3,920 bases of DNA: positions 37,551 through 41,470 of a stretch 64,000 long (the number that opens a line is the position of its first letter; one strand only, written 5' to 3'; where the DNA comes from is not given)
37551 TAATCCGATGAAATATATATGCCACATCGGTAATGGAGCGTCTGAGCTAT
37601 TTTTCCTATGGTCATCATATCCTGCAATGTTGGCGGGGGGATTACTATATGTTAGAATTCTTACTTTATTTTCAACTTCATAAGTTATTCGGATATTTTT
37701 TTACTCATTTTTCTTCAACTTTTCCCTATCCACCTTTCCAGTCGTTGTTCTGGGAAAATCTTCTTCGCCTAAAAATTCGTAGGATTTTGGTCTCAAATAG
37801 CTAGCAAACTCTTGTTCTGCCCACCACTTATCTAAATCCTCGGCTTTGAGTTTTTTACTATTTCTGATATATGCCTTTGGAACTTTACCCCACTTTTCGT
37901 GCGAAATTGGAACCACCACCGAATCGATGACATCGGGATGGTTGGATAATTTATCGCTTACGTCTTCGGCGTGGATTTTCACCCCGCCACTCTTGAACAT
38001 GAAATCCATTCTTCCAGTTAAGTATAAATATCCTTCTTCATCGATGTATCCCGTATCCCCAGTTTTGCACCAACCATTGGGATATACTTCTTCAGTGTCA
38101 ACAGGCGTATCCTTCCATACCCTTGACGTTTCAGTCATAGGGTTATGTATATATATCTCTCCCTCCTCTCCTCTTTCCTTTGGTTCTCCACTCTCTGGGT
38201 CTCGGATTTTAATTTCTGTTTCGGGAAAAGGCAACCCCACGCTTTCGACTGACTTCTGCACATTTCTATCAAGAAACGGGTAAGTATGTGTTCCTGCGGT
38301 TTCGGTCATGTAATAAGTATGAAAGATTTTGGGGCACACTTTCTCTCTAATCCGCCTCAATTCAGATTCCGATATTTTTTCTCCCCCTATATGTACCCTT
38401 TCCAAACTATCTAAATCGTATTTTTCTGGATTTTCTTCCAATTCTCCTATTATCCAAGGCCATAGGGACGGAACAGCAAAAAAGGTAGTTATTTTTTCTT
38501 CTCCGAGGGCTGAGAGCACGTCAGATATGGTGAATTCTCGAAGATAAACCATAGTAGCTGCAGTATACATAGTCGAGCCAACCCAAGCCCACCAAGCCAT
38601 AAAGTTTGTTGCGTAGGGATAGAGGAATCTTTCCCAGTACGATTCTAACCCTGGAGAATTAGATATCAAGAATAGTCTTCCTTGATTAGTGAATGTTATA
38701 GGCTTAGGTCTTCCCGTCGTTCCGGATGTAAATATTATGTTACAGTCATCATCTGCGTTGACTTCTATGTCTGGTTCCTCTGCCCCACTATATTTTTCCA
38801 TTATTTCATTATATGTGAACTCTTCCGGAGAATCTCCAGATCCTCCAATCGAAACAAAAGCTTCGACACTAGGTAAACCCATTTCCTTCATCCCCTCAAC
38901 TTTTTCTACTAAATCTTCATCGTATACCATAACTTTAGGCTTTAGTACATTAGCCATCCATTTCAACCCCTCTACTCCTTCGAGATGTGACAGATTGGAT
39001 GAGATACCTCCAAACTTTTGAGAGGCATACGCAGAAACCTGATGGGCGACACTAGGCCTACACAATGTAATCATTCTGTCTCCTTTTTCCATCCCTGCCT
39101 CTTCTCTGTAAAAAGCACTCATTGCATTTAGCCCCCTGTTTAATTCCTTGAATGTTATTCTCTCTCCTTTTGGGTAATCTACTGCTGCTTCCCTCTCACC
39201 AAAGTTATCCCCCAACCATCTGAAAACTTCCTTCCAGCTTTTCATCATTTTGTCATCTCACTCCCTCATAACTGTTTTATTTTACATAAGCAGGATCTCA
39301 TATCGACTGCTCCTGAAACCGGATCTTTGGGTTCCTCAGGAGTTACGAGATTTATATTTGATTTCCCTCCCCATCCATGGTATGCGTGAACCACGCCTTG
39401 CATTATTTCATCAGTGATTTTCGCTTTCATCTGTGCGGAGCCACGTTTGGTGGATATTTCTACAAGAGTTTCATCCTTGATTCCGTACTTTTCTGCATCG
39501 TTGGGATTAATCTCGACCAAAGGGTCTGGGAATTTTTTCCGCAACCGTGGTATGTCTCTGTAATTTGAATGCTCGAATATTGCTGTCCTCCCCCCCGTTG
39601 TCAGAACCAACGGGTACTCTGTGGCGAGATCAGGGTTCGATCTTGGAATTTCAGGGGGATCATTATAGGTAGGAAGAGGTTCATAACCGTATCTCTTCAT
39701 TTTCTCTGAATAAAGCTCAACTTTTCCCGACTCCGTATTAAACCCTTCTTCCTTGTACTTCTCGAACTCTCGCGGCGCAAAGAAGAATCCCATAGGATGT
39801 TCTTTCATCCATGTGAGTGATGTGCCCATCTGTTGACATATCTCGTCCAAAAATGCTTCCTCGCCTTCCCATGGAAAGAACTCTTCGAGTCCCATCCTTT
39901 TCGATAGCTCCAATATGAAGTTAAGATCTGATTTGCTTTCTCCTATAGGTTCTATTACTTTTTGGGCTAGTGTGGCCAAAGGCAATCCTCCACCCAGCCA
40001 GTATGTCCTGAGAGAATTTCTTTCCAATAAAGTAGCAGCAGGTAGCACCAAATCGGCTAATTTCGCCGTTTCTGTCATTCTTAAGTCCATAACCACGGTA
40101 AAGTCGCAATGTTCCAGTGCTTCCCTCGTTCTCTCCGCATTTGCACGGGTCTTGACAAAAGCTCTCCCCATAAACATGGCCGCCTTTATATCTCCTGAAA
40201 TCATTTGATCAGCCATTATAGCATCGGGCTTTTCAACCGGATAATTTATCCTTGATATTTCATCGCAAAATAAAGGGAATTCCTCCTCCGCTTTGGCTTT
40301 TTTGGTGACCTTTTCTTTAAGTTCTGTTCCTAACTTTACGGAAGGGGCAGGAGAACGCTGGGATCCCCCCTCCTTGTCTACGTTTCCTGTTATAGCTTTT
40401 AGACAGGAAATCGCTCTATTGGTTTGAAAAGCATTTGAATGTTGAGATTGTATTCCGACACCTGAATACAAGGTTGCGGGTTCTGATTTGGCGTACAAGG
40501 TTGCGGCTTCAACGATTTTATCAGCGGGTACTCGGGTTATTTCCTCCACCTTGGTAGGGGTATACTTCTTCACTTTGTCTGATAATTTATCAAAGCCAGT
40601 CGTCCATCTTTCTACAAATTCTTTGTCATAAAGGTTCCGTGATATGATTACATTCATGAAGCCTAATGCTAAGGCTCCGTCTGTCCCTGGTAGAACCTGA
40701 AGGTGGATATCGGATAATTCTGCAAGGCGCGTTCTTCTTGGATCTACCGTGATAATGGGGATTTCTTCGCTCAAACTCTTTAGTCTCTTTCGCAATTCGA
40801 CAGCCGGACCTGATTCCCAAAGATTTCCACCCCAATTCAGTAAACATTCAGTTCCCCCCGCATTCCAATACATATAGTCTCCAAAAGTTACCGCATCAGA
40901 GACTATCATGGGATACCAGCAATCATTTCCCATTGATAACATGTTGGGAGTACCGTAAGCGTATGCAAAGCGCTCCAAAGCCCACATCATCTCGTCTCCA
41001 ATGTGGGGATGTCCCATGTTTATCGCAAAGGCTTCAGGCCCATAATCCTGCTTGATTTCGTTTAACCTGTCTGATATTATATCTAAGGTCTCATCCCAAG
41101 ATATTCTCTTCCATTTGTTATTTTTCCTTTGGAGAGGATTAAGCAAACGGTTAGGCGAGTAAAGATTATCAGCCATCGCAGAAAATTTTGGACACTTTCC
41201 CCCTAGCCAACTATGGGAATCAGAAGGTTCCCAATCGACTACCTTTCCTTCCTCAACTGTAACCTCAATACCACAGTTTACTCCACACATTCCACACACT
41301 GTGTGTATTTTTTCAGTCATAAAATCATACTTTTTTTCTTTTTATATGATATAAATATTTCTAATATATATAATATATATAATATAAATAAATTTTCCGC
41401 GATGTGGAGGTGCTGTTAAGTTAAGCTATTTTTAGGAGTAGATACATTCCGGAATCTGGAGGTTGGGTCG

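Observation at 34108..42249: Two nested pairs of long palindromic sites at the island borders, with a reciprocal arm swap resembling attP x attB products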

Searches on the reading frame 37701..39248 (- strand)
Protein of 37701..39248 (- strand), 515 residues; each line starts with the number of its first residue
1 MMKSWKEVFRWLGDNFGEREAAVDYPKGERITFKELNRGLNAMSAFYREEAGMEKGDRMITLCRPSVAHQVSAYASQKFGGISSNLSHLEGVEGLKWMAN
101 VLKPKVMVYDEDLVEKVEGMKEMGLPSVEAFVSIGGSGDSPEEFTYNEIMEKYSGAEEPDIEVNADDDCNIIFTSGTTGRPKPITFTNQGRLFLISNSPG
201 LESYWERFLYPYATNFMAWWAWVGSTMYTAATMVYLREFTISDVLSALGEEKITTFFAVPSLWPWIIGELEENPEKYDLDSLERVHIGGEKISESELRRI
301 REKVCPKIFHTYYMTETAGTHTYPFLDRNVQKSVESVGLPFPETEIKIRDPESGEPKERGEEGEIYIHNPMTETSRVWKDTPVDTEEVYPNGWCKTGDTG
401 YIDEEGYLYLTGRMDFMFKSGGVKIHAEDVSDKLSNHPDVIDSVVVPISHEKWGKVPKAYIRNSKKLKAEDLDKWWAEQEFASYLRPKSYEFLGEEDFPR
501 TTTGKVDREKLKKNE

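Call 13: search_protein_families(library=pfam, proteins=[window:37701-39248:-], max_evalue=0.01)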
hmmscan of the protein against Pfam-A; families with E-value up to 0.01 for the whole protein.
window:37701-39248:- (515 aa): 2 families
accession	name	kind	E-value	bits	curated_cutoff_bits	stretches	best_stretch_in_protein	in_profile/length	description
PF00501.34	AMP-binding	-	5.4e-57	193.8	29.9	1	14-371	6-378/384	AMP-binding enzyme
PF13193.12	AMP-binding_C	-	1.6e-09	38.9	24.5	1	434-505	6-76/76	AMP-binding enzyme C-terminal domain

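Call 14: find_encoding_contigs(protein=window:37701-39248:-, flank=10000, max_places=10)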
Protein window:37701-39248:- (515 aa): no gene with exactly this product is on record in the collection.

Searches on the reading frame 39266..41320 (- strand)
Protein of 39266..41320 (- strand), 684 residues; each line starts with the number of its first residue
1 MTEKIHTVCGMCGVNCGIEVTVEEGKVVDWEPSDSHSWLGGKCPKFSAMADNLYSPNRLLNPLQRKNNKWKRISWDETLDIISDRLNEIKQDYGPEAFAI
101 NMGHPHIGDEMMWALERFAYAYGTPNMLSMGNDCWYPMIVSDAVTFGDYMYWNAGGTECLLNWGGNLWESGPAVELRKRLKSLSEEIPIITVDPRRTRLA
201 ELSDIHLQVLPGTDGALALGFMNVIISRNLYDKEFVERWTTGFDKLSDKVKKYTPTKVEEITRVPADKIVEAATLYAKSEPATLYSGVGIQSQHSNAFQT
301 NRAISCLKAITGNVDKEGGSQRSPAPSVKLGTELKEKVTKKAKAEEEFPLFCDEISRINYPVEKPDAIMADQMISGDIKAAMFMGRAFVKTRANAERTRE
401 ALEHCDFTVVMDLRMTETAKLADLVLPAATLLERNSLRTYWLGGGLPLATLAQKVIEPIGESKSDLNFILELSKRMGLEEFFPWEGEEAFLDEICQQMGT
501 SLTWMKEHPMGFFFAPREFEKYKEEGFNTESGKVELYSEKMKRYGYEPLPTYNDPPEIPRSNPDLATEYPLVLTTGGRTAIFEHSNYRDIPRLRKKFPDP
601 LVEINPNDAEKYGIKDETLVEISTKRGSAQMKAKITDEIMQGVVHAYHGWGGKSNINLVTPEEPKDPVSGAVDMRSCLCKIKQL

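Call 13: search_protein_families(library=pfam, proteins=[window:39266-41320:-], max_evalue=0.01)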
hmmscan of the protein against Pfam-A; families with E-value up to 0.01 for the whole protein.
window:39266-41320:- (684 aa): 3 families
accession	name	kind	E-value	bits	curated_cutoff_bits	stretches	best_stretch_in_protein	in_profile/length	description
PF00384.28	Molybdopterin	-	9.4e-44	150.3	24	1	58-475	1-353/353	Molybdopterin oxidoreductase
PF01568.27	Molydop_binding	-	1.2e-24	86.9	26.8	1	575-677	4-109/110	Molydopterin dinucleotide binding domain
PF04879.21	Molybdop_Fe4S4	-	1.7e-08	34.7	22.7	1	4-45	3-45/55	Molybdopterin oxidoreductase Fe4S4 domain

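Call 16: find_encoding_contigs(protein=window:39266-41320:-, flank=10000, max_places=10)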
Protein window:39266-41320:- (684 aa): 6 contigs read that carry it; 4 places shown.
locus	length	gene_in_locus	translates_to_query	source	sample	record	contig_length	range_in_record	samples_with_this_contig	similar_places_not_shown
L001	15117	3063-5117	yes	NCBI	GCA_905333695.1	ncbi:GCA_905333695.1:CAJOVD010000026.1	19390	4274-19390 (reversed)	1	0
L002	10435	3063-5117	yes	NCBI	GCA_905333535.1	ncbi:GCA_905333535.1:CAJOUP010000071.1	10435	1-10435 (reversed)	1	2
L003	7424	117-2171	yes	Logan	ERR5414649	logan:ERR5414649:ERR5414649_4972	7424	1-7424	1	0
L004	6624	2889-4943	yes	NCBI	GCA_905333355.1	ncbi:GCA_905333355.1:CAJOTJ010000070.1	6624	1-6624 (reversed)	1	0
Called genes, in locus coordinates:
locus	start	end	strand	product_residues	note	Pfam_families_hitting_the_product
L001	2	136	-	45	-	?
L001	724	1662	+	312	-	-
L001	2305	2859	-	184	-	PF07508:Recombinase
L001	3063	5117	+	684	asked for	PF04879:Molybdop_Fe4S4, PF00384:Molybdopterin, PF01568:Molydop_binding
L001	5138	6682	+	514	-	PF00501:AMP-binding, PF13193:AMP-binding_C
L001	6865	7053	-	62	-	-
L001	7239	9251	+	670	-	PF04879:Molybdop_Fe4S4 (weak), PF00384:Molybdopterin, PF01568:Molydop_binding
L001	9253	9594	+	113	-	-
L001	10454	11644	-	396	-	PF13191:AAA_16, PF13401:AAA_22, PF22703:Cdc6_lid, PF09079:WHD_Cdc6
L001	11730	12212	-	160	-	PF00582:Usp, PF23256:CHX17_2nd (weak)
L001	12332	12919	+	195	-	PF07998:Peptidase_M54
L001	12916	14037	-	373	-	PF01513:NAD_kinase, PF00781:DAGK_cat (weak), PF20143:NAD_kinase_C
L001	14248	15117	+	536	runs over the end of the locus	PF01645:Glu_synthase (weak)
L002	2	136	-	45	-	?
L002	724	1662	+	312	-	-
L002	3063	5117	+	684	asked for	PF04879:Molybdop_Fe4S4, PF00384:Molybdopterin, PF01568:Molydop_binding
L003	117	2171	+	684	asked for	PF04879:Molybdop_Fe4S4, PF00384:Molybdopterin, PF01568:Molydop_binding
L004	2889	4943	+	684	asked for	PF04879:Molybdop_Fe4S4, PF00384:Molybdopterin, PF01568:Molydop_binding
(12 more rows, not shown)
